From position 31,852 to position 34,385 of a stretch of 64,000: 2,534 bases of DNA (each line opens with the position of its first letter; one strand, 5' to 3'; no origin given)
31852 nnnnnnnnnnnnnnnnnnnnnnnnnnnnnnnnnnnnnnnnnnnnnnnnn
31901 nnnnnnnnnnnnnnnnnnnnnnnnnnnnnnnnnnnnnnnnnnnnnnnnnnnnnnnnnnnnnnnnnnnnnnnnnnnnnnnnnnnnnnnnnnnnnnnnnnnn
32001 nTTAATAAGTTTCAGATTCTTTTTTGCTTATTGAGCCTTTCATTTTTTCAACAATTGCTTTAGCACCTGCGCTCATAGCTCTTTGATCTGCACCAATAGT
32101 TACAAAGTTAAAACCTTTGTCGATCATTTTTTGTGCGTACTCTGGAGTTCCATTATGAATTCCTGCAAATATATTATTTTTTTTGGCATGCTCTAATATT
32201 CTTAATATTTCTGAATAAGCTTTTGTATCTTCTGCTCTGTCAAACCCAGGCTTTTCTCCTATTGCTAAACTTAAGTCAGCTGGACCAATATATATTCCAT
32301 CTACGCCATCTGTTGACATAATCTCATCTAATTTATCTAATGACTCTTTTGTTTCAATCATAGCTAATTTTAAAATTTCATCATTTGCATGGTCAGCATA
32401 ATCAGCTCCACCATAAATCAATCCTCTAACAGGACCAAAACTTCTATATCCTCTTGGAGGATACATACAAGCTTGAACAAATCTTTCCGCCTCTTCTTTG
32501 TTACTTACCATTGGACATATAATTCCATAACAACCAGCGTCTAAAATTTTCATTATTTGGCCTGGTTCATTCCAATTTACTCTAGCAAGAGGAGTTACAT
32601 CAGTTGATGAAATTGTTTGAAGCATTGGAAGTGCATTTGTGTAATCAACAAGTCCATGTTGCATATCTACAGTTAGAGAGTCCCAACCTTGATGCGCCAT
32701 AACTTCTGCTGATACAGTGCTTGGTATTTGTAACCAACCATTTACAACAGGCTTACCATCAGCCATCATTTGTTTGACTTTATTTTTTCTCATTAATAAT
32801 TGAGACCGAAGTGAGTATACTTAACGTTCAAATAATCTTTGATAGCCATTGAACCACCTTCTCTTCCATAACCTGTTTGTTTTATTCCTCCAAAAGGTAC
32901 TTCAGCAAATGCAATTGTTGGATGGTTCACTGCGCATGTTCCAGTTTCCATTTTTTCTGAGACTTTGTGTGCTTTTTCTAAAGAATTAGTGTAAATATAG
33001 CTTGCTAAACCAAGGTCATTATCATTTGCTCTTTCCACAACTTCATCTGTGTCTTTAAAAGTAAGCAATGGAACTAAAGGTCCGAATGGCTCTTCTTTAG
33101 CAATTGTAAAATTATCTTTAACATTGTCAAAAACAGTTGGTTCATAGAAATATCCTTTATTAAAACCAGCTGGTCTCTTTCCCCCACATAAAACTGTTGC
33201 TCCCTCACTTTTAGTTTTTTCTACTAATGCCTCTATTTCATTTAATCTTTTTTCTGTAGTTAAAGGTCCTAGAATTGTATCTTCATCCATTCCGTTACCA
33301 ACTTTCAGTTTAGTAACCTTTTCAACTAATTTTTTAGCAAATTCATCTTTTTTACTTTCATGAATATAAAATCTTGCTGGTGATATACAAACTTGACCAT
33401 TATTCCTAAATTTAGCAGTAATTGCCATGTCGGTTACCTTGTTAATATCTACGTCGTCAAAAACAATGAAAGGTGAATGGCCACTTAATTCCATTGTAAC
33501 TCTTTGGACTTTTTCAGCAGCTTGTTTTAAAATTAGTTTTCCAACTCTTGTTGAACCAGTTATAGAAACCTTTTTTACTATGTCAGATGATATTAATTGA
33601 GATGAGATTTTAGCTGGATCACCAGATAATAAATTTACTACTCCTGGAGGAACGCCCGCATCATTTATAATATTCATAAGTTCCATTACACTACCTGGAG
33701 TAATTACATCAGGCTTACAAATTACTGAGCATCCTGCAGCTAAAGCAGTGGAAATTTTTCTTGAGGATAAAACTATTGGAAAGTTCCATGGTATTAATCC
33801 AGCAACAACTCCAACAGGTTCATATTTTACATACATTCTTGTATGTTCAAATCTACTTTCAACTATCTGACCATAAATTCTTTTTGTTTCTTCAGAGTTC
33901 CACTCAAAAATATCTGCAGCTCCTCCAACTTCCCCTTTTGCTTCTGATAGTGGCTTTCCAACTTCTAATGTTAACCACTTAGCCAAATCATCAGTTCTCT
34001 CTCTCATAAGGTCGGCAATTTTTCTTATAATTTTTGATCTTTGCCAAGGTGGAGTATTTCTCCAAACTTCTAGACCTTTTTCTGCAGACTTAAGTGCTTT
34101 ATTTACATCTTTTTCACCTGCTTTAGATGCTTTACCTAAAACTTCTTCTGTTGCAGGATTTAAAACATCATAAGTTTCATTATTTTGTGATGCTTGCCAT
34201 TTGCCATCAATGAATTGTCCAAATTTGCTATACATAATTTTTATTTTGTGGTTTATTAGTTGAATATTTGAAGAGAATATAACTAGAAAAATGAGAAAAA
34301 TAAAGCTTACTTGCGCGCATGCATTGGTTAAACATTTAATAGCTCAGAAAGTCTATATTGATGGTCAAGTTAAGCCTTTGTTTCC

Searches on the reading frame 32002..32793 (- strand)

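Call 21: search_protein_families(library=pfam, proteins=[window:32002-32793:-], max_evalue=0.00001)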
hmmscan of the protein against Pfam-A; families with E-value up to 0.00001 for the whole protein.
window:32002-32793:- (263 aa): 1 family
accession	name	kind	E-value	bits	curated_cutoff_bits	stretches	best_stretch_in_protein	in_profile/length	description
PF03328.21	HpcH_HpaI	-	3.9e-31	108.5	25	1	22-238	7-216/221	HpcH/HpaI aldolase/citrate lyase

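Call 90: search_protein_families(library=ncbifam, proteins=[window:32002-32793:-], max_evalue=1e-30)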
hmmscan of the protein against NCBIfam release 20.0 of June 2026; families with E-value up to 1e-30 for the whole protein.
window:32002-32793:- (263 aa): 4 families
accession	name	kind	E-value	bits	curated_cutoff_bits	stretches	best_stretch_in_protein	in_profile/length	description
TIGR02311.1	HpaI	equivalog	4.7e-52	176.9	368.8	1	4-252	1-249/249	4-hydroxy-2-oxoheptanedioate aldolase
NF007849.0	PRK10558.1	equivalog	7.7e-45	153.3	393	1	3-252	7-255/256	2-dehydro-3-deoxyglucarate aldolase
TIGR03239.1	GarL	equivalog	1.8e-43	148.9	406.75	1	4-252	1-248/249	2-dehydro-3-deoxyglucarate aldolase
NF007521.0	PRK10128.1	equivalog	7.5e-33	114.2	441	1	4-242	7-245/267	2-keto-3-deoxy-L-rhamnonate aldolase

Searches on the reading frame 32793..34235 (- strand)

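Call 21: search_protein_families(library=pfam, proteins=[window:32793-34235:-], max_evalue=0.00001)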
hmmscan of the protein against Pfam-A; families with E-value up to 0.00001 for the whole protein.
window:32793-34235:- (480 aa): 1 family
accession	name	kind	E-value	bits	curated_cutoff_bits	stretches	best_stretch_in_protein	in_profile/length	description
PF00171.27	Aldedh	-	1.6e-167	558.2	23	1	13-473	1-460/461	Aldehyde dehydrogenase family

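Call 90: search_protein_families(library=ncbifam, proteins=[window:32793-34235:-], max_evalue=1e-30)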
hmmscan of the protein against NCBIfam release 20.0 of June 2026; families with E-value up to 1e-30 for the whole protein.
window:32793-34235:- (480 aa): 36 families (the best 25 are shown)
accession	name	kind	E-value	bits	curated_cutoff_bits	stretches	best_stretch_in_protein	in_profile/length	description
TIGR01780.1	SSADH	subfamily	1e-151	505.9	646.35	1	24-472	1-448/448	succinate-semialdehyde dehydrogenase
TIGR01804.1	BADH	equivalog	6.5e-143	476.6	668.6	1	8-472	1-467/467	betaine-aldehyde dehydrogenase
NF008415.0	PRK11241.1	equivalog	1.5e-141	472.4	828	1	7-477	13-481/482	NADP-dependent succinate-semialdehyde dehydrogenase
NF009725.0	PRK13252.1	equivalog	1.5e-136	455.7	593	1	6-476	8-479/488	betaine-aldehyde dehydrogenase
TIGR02299.1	HpaE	equivalog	4e-126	421.5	638.35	1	7-475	3-475/488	5-carboxymethyl-2-hydroxymuconate semialdehyde dehydrogenase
NF010000.0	PRK13473.1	subfamily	2.1e-123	412.5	615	1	7-473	5-469/475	aminobutyraldehyde dehydrogenase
NF042993.1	AlphKGSA_gudD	equivalog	2.1e-116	389.5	770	1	4-472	3-476/481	alpha-ketoglutaric semialdehyde dehydrogenase GucD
NF052305.1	DioxValDhHalo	equivalog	2.5e-116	389.4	750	1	4-468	4-473/483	2,5-dioxovalerate dehydrogenase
NF040648.1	lactal_redase_Meth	equivalog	1.7e-115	386.7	650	1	8-473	2-459/463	lactaldehyde dehydrogenase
NF045735.1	PaDhStyDPseudo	equivalog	1.3e-114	383.6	850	1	8-472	6-477/483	phenylacetaldehyde dehydrogenase StyD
NF007497.0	PRK10090.1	equivalog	3e-111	372.6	500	1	5-472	7-473/480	aldehyde dehydrogenase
NF040792.1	glyc_ald_dh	equivalog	2.8e-110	369.5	760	1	8-473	4-470/488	D-glyceraldehyde dehydrogenase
NF045736.1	PaDhStyDRhodo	equivalog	5.3e-106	355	800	1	7-466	5-467/479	phenylacetaldehyde dehydrogenase StyD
NF006916.0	PRK09407.1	equivalog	1.3e-105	354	521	1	15-471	29-487/526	succinic semialdehyde dehydrogenase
NF006915.0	PRK09406.1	equivalog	1.5e-101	340.6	730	1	24-473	5-453/457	NADP-dependent succinic semialdehyde dehydrogenase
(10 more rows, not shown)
